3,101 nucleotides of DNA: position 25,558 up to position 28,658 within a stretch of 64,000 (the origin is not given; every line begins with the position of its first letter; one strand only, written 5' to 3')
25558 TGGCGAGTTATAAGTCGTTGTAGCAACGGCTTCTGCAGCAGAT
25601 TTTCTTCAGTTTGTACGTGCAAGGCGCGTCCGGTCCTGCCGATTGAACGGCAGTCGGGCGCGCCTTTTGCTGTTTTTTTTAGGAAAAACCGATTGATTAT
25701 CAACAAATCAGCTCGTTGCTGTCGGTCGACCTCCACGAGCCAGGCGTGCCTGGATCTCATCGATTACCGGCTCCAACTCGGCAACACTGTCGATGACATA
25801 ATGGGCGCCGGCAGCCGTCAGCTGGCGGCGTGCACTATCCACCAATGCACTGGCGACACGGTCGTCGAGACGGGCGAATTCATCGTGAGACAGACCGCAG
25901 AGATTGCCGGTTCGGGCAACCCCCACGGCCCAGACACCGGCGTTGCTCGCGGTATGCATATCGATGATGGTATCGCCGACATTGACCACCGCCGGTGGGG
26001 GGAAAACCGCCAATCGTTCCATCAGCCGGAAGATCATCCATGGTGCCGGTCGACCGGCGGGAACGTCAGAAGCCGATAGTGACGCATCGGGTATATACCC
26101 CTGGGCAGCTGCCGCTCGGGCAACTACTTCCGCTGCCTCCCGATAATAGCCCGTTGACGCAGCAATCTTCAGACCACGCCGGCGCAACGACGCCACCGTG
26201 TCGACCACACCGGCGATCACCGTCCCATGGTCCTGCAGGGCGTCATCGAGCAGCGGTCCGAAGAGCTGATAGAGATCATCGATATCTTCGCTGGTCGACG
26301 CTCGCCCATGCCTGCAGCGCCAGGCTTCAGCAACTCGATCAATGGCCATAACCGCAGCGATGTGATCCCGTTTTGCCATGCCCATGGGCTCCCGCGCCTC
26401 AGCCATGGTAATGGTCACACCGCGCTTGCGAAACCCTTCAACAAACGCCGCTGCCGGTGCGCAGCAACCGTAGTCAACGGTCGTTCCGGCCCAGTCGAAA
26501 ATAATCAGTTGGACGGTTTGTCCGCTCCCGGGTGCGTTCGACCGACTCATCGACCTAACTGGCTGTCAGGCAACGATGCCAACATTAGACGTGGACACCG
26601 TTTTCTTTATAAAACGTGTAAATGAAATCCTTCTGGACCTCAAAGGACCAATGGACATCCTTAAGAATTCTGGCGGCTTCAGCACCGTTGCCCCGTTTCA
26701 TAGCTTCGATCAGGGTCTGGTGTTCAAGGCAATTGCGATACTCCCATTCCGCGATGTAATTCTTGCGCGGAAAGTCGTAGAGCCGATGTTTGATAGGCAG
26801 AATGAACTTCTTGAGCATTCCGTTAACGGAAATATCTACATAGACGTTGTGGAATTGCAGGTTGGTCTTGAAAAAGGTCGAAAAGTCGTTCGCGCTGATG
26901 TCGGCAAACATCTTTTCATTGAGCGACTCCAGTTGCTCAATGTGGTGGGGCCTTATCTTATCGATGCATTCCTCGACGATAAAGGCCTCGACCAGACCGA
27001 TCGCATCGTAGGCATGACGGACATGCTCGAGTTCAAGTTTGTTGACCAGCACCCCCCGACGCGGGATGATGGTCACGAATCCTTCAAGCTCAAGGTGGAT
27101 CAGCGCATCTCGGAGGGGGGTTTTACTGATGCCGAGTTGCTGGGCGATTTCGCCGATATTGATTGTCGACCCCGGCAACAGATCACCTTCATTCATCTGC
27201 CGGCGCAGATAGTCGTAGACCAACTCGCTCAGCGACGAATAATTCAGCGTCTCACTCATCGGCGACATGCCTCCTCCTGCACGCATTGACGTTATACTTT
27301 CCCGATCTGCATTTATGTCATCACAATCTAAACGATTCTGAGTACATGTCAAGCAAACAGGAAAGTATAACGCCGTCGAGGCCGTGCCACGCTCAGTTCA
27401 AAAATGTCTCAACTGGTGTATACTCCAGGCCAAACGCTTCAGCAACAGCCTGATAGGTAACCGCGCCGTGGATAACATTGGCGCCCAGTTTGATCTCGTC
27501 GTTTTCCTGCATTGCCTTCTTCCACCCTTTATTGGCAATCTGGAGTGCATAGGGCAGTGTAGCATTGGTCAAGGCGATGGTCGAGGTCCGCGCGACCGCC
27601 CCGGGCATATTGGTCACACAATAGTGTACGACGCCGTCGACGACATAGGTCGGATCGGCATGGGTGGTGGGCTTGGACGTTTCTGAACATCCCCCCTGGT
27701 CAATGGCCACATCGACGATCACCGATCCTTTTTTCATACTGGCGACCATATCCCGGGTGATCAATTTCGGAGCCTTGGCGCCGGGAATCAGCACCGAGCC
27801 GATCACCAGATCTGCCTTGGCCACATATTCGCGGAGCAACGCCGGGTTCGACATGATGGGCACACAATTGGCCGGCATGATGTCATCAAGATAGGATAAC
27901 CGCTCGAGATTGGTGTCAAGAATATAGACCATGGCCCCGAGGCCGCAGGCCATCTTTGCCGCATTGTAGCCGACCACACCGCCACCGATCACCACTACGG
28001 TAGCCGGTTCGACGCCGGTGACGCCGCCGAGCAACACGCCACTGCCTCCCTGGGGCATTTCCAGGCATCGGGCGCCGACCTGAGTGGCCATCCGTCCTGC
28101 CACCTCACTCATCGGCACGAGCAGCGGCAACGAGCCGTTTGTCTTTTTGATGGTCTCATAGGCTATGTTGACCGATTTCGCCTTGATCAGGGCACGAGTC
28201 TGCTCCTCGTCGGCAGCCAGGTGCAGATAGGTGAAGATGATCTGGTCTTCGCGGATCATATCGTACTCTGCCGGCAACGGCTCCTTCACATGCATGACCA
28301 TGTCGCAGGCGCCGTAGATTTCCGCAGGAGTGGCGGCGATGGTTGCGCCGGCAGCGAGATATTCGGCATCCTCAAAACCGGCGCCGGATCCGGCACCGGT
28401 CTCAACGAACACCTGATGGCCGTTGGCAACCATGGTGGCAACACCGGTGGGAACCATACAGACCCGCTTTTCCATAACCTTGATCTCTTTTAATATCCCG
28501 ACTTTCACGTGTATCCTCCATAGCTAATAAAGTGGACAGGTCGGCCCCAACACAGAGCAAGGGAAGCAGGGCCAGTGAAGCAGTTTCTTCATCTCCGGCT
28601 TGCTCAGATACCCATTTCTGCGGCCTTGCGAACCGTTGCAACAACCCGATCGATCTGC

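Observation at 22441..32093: Combined C-S and C-P cleavage cluster: Xsc, class III omega-aminotransferase, Ald, GntR and PhnX, convergent with a TRAP transporter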

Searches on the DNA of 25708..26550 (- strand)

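Call 74: search_dna_similar(query=L128:5088-10543:+, collection=plasmids, mode=distant, max_rows=15)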
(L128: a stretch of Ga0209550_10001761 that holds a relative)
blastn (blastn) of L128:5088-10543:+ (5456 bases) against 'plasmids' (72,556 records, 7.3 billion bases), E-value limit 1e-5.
Records with a match: 191; places in all: 196; records where one place covers at least 80% of the query: 0.
Best place of each record, by identity: 80-90% 2; 60-80% 189.
By first word of the organism name: Sinorhizobium 92; Paracoccus 18; Ralstonia 12; Aminobacter 9; Cereibacter 9; Ensifer 9; Azospirillum 7; Shinella 3; Rhodococcus 3; Rhizobium 3; and 19 more.
By predicted mobility (MOB-suite, as given by PLSDB): non-mobilizable 88; mobilizable 66; conjugative 37.
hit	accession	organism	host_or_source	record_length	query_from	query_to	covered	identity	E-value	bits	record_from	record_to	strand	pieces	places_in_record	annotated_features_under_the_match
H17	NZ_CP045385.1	Ruegeria sp. THAF33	pure culture,Surface of a polyethylene ...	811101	7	1758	32%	77.8%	0e+0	1391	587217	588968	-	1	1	xsc: sulfoacetaldehyde acetyltransferase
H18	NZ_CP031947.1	Ruegeria sp. AD91A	-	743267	7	1758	32%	77.8%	0e+0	1395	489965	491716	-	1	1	xsc: sulfoacetaldehyde acetyltransferase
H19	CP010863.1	Marinovum algicola DG 898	-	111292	7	1763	32%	76.9%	0e+0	1325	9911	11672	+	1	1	sulfoacetaldehyde acetyltransferase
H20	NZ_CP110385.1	Tritonibacter mobilis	-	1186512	1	1767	32%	76.2%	0e+0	1279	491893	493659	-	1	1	record has no annotation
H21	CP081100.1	Rhodobacteraceae bacterium M382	-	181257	7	1743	32%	77.5%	0e+0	1352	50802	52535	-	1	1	xsc: sulfoacetaldehyde acetyltransferase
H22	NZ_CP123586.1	Alisedimentitalea scapharcae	Anadara broughtonii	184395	7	1743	32%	77.4%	0e+0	1347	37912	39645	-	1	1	xsc: sulfoacetaldehyde acetyltransferase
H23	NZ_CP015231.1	Tritonibacter mobilis F1926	cell culture,seawater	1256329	1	1767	32%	75.7%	0e+0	1234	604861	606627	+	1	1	record has no annotation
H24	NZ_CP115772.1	Paracoccus sediminicola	cell culture,sediment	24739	7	1767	32%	75.0%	0e+0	1150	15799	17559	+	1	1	xsc: sulfoacetaldehyde acetyltransferase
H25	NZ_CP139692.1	Limimaricola variabilis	Bacterial Culture,hydrothermal vent ...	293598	7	1767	32%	74.5%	0e+0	1131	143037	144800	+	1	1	xsc: sulfoacetaldehyde acetyltransferase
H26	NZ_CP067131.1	Paracoccus seriniphilus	cell culture,washing water of Bugula ...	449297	7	1767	32%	74.2%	0e+0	1094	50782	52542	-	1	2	xsc: sulfoacetaldehyde acetyltransferase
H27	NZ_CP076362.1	Gemmobacter fulvus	cell culture,Anabaena culture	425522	7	1766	32%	74.0%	0e+0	1074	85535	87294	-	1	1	xsc: sulfoacetaldehyde acetyltransferase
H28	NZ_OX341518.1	Aminobacter niigataensis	-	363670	7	1767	32%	73.9%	0e+0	1073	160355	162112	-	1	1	xsc: sulfoacetaldehyde acetyltransferase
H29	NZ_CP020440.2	Paracoccus yeei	Homo sapiens,Urine suprapubic aspirate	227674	7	1767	32%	73.9%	0e+0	1069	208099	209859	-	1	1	xsc: sulfoacetaldehyde acetyltransferase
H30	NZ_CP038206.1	Paracoccus pantotrophus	single cell,soil associated with ...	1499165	7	1767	32%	73.7%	0e+0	1040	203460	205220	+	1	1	none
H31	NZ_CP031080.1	Paracoccus yeei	Homo sapiens,single cell,eye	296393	7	1767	32%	73.7%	0e+0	1055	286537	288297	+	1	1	xsc: sulfoacetaldehyde acetyltransferase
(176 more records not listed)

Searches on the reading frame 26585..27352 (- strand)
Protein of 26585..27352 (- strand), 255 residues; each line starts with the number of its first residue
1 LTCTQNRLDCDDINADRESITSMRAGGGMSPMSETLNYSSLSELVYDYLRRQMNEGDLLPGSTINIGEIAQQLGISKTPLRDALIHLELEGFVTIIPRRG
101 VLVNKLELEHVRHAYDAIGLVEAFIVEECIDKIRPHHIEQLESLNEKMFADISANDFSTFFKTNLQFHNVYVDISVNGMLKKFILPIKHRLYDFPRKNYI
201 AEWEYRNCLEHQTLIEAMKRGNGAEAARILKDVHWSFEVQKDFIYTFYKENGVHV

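Call 3: search_protein_families(library=pfam, proteins=[window:26585-27352:-])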
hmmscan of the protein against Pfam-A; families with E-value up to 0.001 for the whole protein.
window:26585-27352:- (255 aa): 2 families
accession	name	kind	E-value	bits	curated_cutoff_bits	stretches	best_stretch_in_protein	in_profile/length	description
PF07729.17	FCD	-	1.5e-16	61.4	24.3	1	115-231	3-120/125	FCD domain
PF00392.27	GntR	-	8.5e-15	54.6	27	1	42-103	2-64/64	Bacterial regulatory proteins, gntR family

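Call 4: search_protein_families(library=ncbifam, proteins=[window:26585-27352:-])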
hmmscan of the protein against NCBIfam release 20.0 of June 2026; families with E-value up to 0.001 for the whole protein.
window:26585-27352:- (255 aa): 7 families
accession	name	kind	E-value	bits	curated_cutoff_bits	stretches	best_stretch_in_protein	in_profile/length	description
TIGR03338.1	phnR_burk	equivalog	1.2e-25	90.4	271.5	1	35-232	6-204/212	phosphonate utilization associated transcriptional regulator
NF008504.0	PRK11414.1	equivalog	2.1e-12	47.2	225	1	32-227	3-201/221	GntR family transcriptional regulator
NF003011.0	PRK03837.1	subfamily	1.3e-09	38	260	1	117-231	110-223/241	transcriptional regulator NanR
NF008576.0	PRK11534.1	equivalog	7e-09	35.7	218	1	45-220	12-186/225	DNA-binding transcriptional regulator CsiR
NF052282.1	PLP_TF_PdxR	equivalog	1.2e-05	24.6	320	1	41-113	2-75/448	MocR-like pyridoxine biosynthesis transcription factor PdxR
NF007741.0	PRK10421.1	equivalog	0.00016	21.1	311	0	41-100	8-66/262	transcriptional regulator LldR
NF007588.0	PRK10225.1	equivalog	0.00066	19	442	0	51-107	25-75/257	Uxu operon transcriptional regulator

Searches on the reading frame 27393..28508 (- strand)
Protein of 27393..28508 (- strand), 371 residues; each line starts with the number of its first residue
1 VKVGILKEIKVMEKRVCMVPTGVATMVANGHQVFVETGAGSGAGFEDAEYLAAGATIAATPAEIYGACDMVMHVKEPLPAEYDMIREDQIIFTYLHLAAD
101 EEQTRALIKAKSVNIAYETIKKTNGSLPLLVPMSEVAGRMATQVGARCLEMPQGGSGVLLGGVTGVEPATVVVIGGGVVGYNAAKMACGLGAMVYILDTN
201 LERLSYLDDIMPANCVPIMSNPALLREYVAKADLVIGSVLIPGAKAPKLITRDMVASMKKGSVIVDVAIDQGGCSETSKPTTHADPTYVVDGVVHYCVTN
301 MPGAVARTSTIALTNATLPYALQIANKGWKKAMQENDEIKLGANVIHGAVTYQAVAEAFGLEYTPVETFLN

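Call 3: search_protein_families(library=pfam, proteins=[window:27393-28508:-])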
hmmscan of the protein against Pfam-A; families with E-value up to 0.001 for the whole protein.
window:27393-28508:- (371 aa): 4 families
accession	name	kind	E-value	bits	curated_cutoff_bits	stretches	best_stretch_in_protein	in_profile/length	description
PF01262.27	AlaDh_PNT_C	-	3.3e-89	298.4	23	1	141-352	1-213/214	Alanine dehydrogenase/PNT, C-terminal domain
PF05222.21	AlaDh_PNT_N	-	1.6e-45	155.1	30.4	1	4-137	1-136/136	Alanine dehydrogenase/PNT, N-terminal domain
PF02826.25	2-Hacid_dh_C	-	2.5e-06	27.4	25.1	1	166-268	34-127/178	D-isomer specific 2-hydroxyacid dehydrogenase, NAD binding domain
PF07992.20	Pyr_redox_2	-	0.00027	20.9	26.1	1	167-208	141-182/291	Pyridine nucleotide-disulphide oxidoreductase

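Call 4: search_protein_families(library=ncbifam, proteins=[window:27393-28508:-])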
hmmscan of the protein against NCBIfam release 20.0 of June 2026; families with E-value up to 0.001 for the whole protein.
window:27393-28508:- (371 aa): 7 families
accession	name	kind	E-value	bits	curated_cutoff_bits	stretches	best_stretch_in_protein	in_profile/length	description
TIGR00518.1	alaDH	equivalog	1.7e-151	504.4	391.85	1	1-370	1-369/370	alanine dehydrogenase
NF006942.0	PRK09424.1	equivalog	5.4e-47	160.7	383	2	1-202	1-199/510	Re/Si-specific NAD(P)(+) transhydrogenase subunit alpha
TIGR00561.1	pntA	equivalog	3.1e-36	125.1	444.4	2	2-200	1-196/511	Re/Si-specific NAD(P)(+) transhydrogenase subunit alpha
NF006162.0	PRK08306.1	equivalog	3e-08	33.4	261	1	169-274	155-249/297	dipicolinate synthase subunit DpsA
TIGR02853.1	spore_dpaA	equivalog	1.8e-06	27.5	319.65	1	169-274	152-246/287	dipicolinic acid synthetase subunit A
NF003585.0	PRK05249.1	equivalog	0.00016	20.4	465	1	167-211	175-219/464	Si-specific NAD(P)(+) transhydrogenase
NF009127.0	PRK12480.1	equivalog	0.00075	18.6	579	0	166-268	144-234/330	D-lactate dehydrogenase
